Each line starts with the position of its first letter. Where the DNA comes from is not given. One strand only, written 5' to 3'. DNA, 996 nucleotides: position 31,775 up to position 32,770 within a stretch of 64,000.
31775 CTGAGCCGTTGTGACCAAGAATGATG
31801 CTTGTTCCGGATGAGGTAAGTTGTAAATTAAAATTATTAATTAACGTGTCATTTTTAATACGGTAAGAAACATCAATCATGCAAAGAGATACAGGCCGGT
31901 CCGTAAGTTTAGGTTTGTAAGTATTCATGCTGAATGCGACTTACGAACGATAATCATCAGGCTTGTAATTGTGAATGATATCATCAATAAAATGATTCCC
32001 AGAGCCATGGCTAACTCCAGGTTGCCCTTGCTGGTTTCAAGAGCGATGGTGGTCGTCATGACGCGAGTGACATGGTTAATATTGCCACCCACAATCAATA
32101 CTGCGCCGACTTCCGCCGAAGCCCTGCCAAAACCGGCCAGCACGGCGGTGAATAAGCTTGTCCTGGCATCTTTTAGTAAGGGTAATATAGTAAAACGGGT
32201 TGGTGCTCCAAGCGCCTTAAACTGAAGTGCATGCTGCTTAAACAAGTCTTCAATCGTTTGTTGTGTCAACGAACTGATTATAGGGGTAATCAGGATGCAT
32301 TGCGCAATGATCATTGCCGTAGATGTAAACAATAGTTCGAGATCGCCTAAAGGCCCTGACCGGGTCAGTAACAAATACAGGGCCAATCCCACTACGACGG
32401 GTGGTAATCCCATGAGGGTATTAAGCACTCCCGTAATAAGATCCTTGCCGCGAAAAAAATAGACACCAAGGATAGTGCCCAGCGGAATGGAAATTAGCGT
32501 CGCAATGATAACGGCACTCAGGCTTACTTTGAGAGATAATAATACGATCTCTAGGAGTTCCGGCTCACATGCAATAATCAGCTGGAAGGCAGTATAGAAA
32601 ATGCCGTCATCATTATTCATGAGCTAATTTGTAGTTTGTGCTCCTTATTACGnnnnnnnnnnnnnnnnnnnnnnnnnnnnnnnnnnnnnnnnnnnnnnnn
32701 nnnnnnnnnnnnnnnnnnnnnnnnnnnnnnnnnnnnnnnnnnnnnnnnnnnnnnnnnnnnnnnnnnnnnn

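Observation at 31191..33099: Operon of a PCu(A)C copper chaperone with an importer-type ABC permease and ATPase but no substrate-binding protein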

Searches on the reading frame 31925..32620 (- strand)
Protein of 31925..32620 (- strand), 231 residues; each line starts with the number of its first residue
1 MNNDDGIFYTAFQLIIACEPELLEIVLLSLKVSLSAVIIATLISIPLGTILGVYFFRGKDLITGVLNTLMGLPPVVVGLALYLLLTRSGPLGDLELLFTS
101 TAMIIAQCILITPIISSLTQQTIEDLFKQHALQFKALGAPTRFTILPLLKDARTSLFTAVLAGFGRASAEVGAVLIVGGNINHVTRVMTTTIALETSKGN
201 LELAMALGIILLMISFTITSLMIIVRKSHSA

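Call 3: search_protein_families(library=pfam, proteins=[window:31925-32620:-], max_evalue=0.01)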
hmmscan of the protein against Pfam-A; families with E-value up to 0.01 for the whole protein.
window:31925-32620:- (231 aa): 1 family
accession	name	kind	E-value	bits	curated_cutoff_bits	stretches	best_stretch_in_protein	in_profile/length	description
PF00528.27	BPD_transp_1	-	2.4e-09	37.6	26.4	1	45-219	2-172/184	Binding-protein-dependent transport system inner membrane component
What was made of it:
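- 31925..32620 (-): Type I ABC importer permease of the TupB-like subfamily NF038017. Predicted 5 TM helices with the N-terminus outside. PF00528 match (call 3).
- On Type I (binding-protein-dependent) ABC importer: PF00528 scores 37.6 bits against 26.4, over residues 45-219 (call 3).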

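Call 4: search_protein_families(library=ncbifam, proteins=[window:31925-32620:-], max_evalue=0.01)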
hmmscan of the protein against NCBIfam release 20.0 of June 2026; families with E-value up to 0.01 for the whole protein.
window:31925-32620:- (231 aa): 14 families
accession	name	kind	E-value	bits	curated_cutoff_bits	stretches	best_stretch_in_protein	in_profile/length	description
NF038017.1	ABC_perm1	subfamily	3.9e-73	245.4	100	1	29-212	1-184/184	ABC transporter permease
NF041773.1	tung_perm_TupB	equivalog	7.8e-49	166.5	320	1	6-222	7-222/230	tungstate ABC transporter permease TupB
TIGR02141.1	modB_ABC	equivalog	5.8e-24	84.9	182.6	1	27-225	1-205/208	molybdate ABC transporter permease subunit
TIGR01581.1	Mo_ABC_porter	hypoth_equivalog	1.8e-22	79.9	210.3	1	18-217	15-221/225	ABC transporter permease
TIGR00969.1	3a0106s02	subfamily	1.6e-18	67.1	240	1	16-218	53-262/272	sulfate ABC transporter permease subunit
TIGR02139.1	permease_CysT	equivalog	6.7e-17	61.9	246.1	1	15-222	41-255/265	sulfate ABC transporter permease subunit CysT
NF006939.0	PRK09421.1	equivalog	6.8e-15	55.1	262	1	19-223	5-216/230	molybdate ABC transporter permease subunit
TIGR02140.1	permease_CysW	equivalog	5.3e-13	49.1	329.1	1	18-225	41-255/261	sulfate ABC transporter permease subunit CysW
NF040839.1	tungstate_WtpB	equivalog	8e-11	42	340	1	19-227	39-249/251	tungstate ABC transporter permease WtpB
NF008208.0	PRK10971.1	equivalog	2.1e-10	40.6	415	1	19-219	53-260/277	sulfate/thiosulfate ABC transporter permease CysT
NF008620.0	PRK11602.1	equivalog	3.2e-05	23.3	442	1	18-206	58-253/291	sulfate/thiosulfate ABC transporter permease CysW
TIGR03226.1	PhnU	equivalog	4.4e-05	23.1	283.45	1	3-222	71-300/311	2-aminoethylphosphonate ABC transporter permease subunit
NF043081.1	MMSYN1_0165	equivalog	0.00056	19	350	1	26-120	175-273/388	oligopeptide ABC transporter permease OppB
NF007047.0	PRK09500.1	equivalog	0.00057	19.6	326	1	17-109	51-144/257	spermidine/putrescine ABC transporter permease PotC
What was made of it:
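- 31925..32620 (-): ModB at 84.9, below 182.6 (call 4).
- On NF038017 'ABC_perm1' permease subfamily: 245.4 bits against 100, over the full 184-position profile (call 4).
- Closest known: ModABC / ModBC-A molybdate transporter. Different: The ModB equivalog scores 84.9 against a cut-off of 182.6 (call 4).
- Checked: Permease, 31925-32620, 231 aa. It matches PF00528 BPD_transp_1 (37.6 bits against 26.4) and NF038017 (245 bits against 100) (calls 3, 4).
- The permease belongs to NF038017, with TupB, then ModB and CysT/W, as best named hits (call 4).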

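Call 5: find_encoding_contigs(protein=window:31925-32620:-, flank=10000, max_places=6)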
Protein window:31925-32620:- (231 aa): no gene with exactly this product is on record in the collection.

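Call 7: find_homologous_proteins(query=window:31925-32620:-, max_evalue=1e-10)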
Query window:31925-32620:- (231 aa): 8000 proteins with E <= 1e-10 among 8000 candidates; the best 120 are listed.
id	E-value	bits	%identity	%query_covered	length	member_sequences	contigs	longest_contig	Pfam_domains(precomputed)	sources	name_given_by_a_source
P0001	9.7e-135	465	100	100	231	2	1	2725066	PF00528.28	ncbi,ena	-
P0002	5.4e-118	410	88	100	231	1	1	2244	PF00528.28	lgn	-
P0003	8.7e-117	406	87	100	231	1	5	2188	PF00528.28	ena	-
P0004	1.1e-116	406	86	100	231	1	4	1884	PF00528.28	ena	-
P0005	1.2e-116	406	86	100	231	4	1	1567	PF00528.28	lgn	-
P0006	1.3e-116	406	86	100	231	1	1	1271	PF00528.28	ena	-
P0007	2.1e-116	405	86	100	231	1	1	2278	PF00528.28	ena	-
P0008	2.5e-115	401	85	100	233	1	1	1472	PF00528.28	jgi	jgi:tungstate transport system permease protein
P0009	2.6e-115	401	86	100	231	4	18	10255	PF00528.28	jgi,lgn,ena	-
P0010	2.8e-115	401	86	100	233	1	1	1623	-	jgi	-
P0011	3.2e-115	401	87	100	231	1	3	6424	PF00528.28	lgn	-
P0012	4.5e-115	401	86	99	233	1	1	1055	PF00528.28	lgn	-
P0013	1.1e-114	399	85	100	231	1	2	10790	PF00528.28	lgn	-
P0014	1.8e-114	399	86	100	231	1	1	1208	PF00528.28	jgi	-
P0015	5.1e-114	397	85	100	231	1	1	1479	PF00528.28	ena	-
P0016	7.0e-114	397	84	100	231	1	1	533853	PF00528.28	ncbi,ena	-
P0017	1.3e-113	396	85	100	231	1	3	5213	PF00528.28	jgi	jgi:tungstate transport system permease protein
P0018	2.4e-113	395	84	100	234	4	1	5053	PF00528.28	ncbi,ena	-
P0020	2.7e-113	395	85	100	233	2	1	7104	PF00528.28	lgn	-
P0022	1.5e-112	392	84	100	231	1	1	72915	PF00528.28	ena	-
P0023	1.7e-112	392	84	100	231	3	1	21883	PF00528.28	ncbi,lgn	-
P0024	1.9e-112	392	84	99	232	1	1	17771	PF00528.28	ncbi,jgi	jgi:tungstate transport system permease protein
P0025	1.9e-112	392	83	100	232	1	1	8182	PF00528.28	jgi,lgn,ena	-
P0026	4.2e-112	391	84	100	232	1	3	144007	PF00528.28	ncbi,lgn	ncbi:MAG: ABC transporter permease [Gammaproteobacteria bacterium]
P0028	7.4e-112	390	84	100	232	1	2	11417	PF00528.28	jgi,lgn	jgi:tungstate transport system permease protein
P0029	6.2e-111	387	84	99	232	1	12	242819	PF00528.28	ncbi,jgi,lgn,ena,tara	jgi:tungstate transport system permease protein|tara:strand:- start:825 stop:1523 length:699 start_c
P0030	6.3e-111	387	82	100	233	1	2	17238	PF00528.28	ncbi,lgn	-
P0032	1.5e-110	386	83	99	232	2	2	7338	PF00528.28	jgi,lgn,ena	jgi:tungstate transport system permease protein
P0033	1.5e-110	386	83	99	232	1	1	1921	PF00528.28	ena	-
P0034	2.4e-110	385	83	99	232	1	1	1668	PF00528.28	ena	-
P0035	2.4e-109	382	82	99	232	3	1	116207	PF00528.28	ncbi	ncbi:MAG: ABC transporter permease [Gammaproteobacteria bacterium]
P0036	3.2e-109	381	83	100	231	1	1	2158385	PF00528.28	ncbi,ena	-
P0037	3.3e-109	381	83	100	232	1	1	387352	PF00528.28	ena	-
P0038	4.1e-109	381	82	100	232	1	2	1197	PF00528.28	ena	-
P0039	5.2e-109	381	82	100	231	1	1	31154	PF00528.28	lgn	-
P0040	8.4e-109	380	83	100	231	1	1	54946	PF00528.28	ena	-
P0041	1.9e-108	379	82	99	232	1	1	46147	PF00528.28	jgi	jgi:tungstate transport system permease protein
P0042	2.0e-107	376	83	100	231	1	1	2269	PF00528.28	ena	-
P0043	2.1e-107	376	81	100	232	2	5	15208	PF00528.28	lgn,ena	-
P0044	2.3e-107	375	80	100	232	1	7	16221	PF00528.28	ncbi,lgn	-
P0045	2.5e-107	375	80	100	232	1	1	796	PF00528.28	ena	-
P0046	3.2e-107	375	80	100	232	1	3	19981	PF00528.28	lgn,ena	-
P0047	3.6e-107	375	81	100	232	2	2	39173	PF00528.28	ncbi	-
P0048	9.4e-107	373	80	100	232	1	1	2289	PF00528.28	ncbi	-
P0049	3.7e-106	371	79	100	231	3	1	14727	PF00528.28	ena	-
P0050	5.8e-106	371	80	100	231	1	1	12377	PF00528.28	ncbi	ncbi:MAG: ABC transporter permease [Pseudomonadota bacterium]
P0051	1.1e-105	370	82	100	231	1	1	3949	PF00528.28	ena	-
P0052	3.1e-105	368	80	100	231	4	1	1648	PF00528.28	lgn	-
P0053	8.2e-105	367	79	100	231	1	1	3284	PF00528.28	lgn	-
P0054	1.5e-104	366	80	100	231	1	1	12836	PF00528.28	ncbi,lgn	ncbi:MAG: ABC transporter permease [Pseudomonadota bacterium]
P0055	3.3e-104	365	79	100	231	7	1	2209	PF00528.28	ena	-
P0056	8.5e-104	364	80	100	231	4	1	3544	PF00528.28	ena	-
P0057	1.5e-103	363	79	100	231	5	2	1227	PF00528.28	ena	-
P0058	7.1e-102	357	78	98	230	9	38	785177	PF00528.28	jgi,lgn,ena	jgi:tungstate transport system permease protein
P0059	2.1e-101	356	76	100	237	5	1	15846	PF00528.28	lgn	-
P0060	3.6e-100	352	76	99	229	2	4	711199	PF00528.28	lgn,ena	-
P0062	1.4e-99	350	78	98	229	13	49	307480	-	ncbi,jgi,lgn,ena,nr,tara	ncbi:MAG: ABC transporter permease subunit [Candidatus Thioglobus sp.]|nr:MAG: ABC transporter perme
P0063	2.1e-99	349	76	100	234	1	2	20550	PF00528.28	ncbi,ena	-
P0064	3.0e-99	349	76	99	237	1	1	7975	PF00528.28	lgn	-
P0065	3.2e-99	349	76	98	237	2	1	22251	PF00528.28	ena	-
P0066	1.8e-98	346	74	100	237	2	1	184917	PF00528.28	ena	-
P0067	3.0e-98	346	88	83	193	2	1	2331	PF00528.28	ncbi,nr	ncbi:UNVERIFIED_CONTAM: hypothetical protein GTU68_031910 [Idotea baltica]|nr:hypothetical protein [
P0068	6.9e-98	344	80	91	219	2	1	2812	PF00528.28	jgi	jgi:tungstate transport system permease protein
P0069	2.6e-97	343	76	100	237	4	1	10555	PF00528.28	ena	-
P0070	3.2e-97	342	75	100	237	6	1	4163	PF00528.28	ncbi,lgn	-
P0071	4.4e-97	342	75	100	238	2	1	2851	PF00528.28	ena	-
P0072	4.4e-97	342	76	98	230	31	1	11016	PF00528.28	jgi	-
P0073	4.5e-97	342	73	100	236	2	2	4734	PF00528.28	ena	-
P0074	3.3e-96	339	74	100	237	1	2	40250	PF00528.28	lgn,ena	-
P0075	6.9e-94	331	71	100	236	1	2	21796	PF00528.28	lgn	-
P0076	1.3e-92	327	72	100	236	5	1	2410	PF00528.28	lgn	-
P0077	3.4e-91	323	69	100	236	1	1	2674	PF00528.28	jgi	-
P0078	9.6e-83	295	69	99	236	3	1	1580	PF00528.28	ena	-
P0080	9.6e-80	285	65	99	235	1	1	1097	PF00528.28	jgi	jgi:tungstate transport system permease protein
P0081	1.7e-78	281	62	98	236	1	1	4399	PF00528.28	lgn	-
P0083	2.9e-75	271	60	98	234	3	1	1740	PF00528.28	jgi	-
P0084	3.0e-75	271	62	96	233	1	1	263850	-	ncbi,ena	-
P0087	1.1e-74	269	62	100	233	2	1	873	PF00528.28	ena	-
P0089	3.3e-74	267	64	83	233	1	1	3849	PF00528.28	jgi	jgi:tungstate transport system permease protein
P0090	3.6e-74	267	61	98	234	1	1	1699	PF00528.28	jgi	jgi:tungstate transport system permease protein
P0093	4.9e-74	267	-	-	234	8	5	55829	PF00528.28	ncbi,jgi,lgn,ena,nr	ncbi:MAG: ABC transporter permease [Gammaproteobacteria bacterium]|nr:ABC transporter permease [Gamm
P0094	1.1e-73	265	75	74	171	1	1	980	PF00528.28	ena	-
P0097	1.6e-73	265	58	100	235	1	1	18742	PF00528.28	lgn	-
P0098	1.7e-73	265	64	96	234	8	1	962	PF00528.28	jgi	jgi:tungstate transport system permease protein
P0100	1.8e-73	265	59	99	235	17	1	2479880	PF00528.28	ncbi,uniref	ncbi:ABC transporter permease [Roseibium sp. HPY-6]|uniref:ABC transporter permease n=1 Tax=Roseibiu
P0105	2.3e-73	264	59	98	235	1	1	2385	PF00528.28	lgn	-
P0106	2.6e-73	264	60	97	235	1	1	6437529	PF00528.28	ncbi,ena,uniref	ncbi:ABC transporter permease [Roseibium sp.]|uniref:ABC transporter permease n=1 Tax=Roseibium sp. 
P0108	2.7e-73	264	67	84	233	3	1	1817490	PF00528.28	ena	-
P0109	2.9e-73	264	61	99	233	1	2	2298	PF00528.28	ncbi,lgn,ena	-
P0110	4.1e-73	264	60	98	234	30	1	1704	PF00528.28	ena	-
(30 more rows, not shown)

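Call 8: find_encoding_contigs(protein=P0001, flank=10000, max_places=3)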
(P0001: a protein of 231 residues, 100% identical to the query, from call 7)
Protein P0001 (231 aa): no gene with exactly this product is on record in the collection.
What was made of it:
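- Tried and rejected: Both the window sequence and P0001 returned 'not on record', so the source genome could not be read (calls 5, 8).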

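Call 9: find_encoding_contigs(protein=P0062, flank=6000, max_places=5)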
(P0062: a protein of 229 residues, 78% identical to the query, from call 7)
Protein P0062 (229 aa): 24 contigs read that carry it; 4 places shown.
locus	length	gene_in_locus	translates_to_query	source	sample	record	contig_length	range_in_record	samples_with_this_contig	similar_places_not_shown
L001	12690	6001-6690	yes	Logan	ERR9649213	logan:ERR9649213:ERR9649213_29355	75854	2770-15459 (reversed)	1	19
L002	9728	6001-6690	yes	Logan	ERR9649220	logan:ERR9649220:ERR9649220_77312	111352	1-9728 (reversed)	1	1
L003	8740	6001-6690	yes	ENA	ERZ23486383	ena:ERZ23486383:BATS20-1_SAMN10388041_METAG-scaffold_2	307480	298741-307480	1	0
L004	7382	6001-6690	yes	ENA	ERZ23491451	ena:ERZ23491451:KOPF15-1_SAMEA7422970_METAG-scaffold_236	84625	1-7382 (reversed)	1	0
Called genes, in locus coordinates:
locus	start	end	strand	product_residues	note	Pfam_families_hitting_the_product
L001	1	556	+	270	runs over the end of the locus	PF00149:Metallophos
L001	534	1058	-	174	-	PF00186:DHFR_1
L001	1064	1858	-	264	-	PF00303:Thymidylat_synt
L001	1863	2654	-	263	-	PF01790:LGT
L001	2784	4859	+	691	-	PF03190:Thioredox_DsbH, PF13899:Thioredoxin_7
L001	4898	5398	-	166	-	PF00578:AhpC-TSA, PF08534:Redoxin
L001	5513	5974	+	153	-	PF04314:LpqE-like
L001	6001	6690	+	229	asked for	-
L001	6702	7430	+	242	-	PF00005:ABC_tran, PF02463:SMC_N (faint), PF13304:AAA_21 (faint)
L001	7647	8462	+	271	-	PF13588:HSDR_N_2 (weak)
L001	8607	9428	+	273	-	PF01936:NYN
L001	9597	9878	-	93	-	PF00639:Rotamase, PF13145:Rotamase_2 (weak), PF13616:Rotamase_3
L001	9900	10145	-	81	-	-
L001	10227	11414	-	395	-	PF00890:FAD_binding_2 (faint), PF01266:DAO (weak), PF01494:FAD_binding_3, PF02254:TrkA_N (weak), PF05834:Lycopene_cycl (faint), PF08491:SE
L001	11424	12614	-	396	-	PF01266:DAO (weak), PF01494:FAD_binding_3, PF04820:Trp_halogenase (faint), PF08491:SE (weak)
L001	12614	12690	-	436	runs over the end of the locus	PF05195:AMP_N, PF00557:Peptidase_M24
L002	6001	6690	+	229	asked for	-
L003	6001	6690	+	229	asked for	-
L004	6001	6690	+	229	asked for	-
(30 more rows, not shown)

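Call 10: find_encoding_contigs(protein=P0100, flank=6000, max_places=3)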
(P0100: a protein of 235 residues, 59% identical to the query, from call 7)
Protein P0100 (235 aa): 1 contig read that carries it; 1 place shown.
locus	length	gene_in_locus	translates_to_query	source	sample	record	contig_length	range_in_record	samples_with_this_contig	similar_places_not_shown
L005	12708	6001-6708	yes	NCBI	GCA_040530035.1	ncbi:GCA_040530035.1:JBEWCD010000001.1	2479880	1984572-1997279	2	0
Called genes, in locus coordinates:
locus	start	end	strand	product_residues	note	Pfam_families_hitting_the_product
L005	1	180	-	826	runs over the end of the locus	PF01266:DAO, PF13450:NAD_binding_8 (faint), PF13738:Pyr_redox_3 (faint), PF16350:FAO_M, PF01571:GCV_T, PF08669:GCV_T_C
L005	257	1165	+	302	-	PF01418:HTH_6, PF01380:SIS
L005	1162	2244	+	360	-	PF00355:Rieske, PF00848:Ring_hydroxyl_A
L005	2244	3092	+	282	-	PF17645:Amdase (weak)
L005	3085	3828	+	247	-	PF19798:Sulfotransfer_5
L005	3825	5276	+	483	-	PF00171:Aldedh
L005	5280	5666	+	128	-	PF02627:CMD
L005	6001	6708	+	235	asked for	PF00528:BPD_transp_1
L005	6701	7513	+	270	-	PF00005:ABC_tran, PF13304:AAA_21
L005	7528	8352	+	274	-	PF12849:PBP_like_2, PF13531:SBP_bac_11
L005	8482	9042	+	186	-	-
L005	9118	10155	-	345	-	PF01636:APH, PF02958:EcKL (weak)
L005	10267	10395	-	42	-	-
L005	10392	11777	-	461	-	PF25172:Beta-prop_WDR3_2nd, PF25173:Beta-prop_WDR3_1st, PF25175:Beta-prop_WDR5, PF23414:Beta-prop_EML_2, PF25174:Beta-prop_THOC3, PF23381:Beta-prop_IFT122_1st, PF24814:WD40_Prp19, PF24817:WD40_WDHD1_1st, +38 more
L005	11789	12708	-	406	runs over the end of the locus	PF01292:Ni_hydr_CYTB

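Call 11: list_cluster_members(proteins=[P0001, P0036, P0016])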
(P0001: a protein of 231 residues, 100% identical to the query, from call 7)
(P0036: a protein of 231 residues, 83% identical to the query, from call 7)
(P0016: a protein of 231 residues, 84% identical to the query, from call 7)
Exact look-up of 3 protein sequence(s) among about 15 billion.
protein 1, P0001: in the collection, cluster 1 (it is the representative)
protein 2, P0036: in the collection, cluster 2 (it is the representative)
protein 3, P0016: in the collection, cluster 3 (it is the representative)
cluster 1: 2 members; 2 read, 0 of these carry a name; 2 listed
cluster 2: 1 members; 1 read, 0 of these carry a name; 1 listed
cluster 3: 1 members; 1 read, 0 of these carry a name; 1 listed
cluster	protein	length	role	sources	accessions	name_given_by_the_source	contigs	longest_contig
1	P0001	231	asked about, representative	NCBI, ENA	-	-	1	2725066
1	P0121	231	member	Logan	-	-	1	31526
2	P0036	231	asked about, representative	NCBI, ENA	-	-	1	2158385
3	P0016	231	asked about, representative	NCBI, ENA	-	-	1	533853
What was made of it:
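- Tried and rejected: Cluster look-up gave no organism name (call 11).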

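Call 13: find_encoding_contigs(protein=P0075, flank=6000, max_places=2)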
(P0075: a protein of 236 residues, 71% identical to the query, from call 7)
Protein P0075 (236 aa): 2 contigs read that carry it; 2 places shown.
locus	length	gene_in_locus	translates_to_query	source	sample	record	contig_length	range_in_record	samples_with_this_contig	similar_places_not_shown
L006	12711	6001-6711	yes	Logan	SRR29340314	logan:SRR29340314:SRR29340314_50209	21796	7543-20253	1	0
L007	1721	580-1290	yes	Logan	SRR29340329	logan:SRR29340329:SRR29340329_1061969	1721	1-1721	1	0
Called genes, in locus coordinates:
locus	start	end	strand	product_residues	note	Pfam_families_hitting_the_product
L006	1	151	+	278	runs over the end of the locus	PF00149:Metallophos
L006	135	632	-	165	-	PF00186:DHFR_1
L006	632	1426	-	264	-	PF00303:Thymidylat_synt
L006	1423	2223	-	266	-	PF01790:LGT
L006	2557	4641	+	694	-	PF03190:Thioredox_DsbH, PF13899:Thioredoxin_7, PF07470:Glyco_hydro_88 (faint), PF03663:Glyco_hydro_76 (faint)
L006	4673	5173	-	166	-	PF00578:AhpC-TSA, PF08534:Redoxin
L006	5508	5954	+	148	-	PF04314:LpqE-like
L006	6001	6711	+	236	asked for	PF00528:BPD_transp_1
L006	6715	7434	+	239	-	PF02463:SMC_N (faint), PF00005:ABC_tran, PF13175:AAA_15 (faint), PF13304:AAA_21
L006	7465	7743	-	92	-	PF00639:Rotamase, PF13145:Rotamase_2 (weak), PF13616:Rotamase_3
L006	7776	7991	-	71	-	-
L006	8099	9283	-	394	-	PF01266:DAO (weak), PF01494:FAD_binding_3, PF05834:Lycopene_cycl (faint), PF08491:SE (faint)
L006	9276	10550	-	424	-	PF01266:DAO (weak), PF01494:FAD_binding_3, PF13450:NAD_binding_8 (faint), PF08491:SE (weak)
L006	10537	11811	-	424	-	PF05195:AMP_N, PF00557:Peptidase_M24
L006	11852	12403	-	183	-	PF03695:UPF0149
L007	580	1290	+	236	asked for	PF00528:BPD_transp_1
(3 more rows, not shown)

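Call 14: find_encoding_contigs(protein=P0108, flank=6000, max_places=2)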
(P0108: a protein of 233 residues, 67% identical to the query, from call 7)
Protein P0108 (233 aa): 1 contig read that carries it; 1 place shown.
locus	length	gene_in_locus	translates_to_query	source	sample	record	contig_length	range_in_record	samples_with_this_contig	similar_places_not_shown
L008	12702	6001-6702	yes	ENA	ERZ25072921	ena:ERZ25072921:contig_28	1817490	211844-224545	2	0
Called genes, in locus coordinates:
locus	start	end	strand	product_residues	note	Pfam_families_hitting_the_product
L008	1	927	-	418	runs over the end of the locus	PF18130:ATPgrasp_N (weak), PF13535:ATP-grasp_4, PF18603:LAL_C2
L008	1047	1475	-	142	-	PF01521:Fe-S_biosyn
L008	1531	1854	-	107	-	-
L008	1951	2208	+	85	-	PF00037:Fer4 (weak), PF12837:Fer4_6 (weak)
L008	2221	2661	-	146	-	-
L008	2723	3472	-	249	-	PF00106:adh_short, PF01370:Epimerase, PF13460:NAD_binding_10, PF13561:adh_short_C2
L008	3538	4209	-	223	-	PF01791:DeoC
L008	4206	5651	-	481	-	PF01425:Amidase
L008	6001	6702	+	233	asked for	PF00528:BPD_transp_1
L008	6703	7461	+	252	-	PF00005:ABC_tran, PF13304:AAA_21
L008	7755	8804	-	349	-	PF08100:Dimerisation, PF00891:Methyltransf_2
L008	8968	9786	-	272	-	PF00941:FAD_binding_5, PF03450:CO_deh_flav_C (weak)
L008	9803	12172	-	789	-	PF01315:Ald_Xan_dh_C, PF02738:MoCoBD_1, PF20256:MoCoBD_2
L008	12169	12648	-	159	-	PF00111:Fer2, PF01799:Fer2_2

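Call 15: find_encoding_contigs(protein=P0084, flank=6000, max_places=2)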
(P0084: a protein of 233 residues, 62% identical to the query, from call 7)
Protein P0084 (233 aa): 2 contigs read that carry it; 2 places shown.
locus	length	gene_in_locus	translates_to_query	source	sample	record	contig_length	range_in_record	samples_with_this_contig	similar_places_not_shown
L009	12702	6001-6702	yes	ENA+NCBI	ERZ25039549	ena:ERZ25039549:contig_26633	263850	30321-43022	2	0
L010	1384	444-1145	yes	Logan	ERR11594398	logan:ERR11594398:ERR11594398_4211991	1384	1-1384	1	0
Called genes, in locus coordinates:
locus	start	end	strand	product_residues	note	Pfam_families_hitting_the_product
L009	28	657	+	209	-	PF13313:DUF4082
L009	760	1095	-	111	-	-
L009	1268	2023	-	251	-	PF01695:IstB_IS21, PF00004:AAA (faint)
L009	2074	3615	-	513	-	PF22483:Mu-transpos_C_2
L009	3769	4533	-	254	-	-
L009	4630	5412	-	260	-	-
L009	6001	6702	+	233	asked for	-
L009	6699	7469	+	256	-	PF00005:ABC_tran, PF13304:AAA_21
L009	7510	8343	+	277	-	PF12849:PBP_like_2, PF01547:SBP_bac_1 (weak), PF13531:SBP_bac_11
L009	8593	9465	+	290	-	PF12849:PBP_like_2, PF13531:SBP_bac_11, PF12727:PBP_like (weak)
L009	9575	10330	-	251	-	PF19842:YqeC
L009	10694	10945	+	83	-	-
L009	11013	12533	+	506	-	PF00171:Aldedh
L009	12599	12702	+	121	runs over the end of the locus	PF05610:DUF779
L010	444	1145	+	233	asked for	-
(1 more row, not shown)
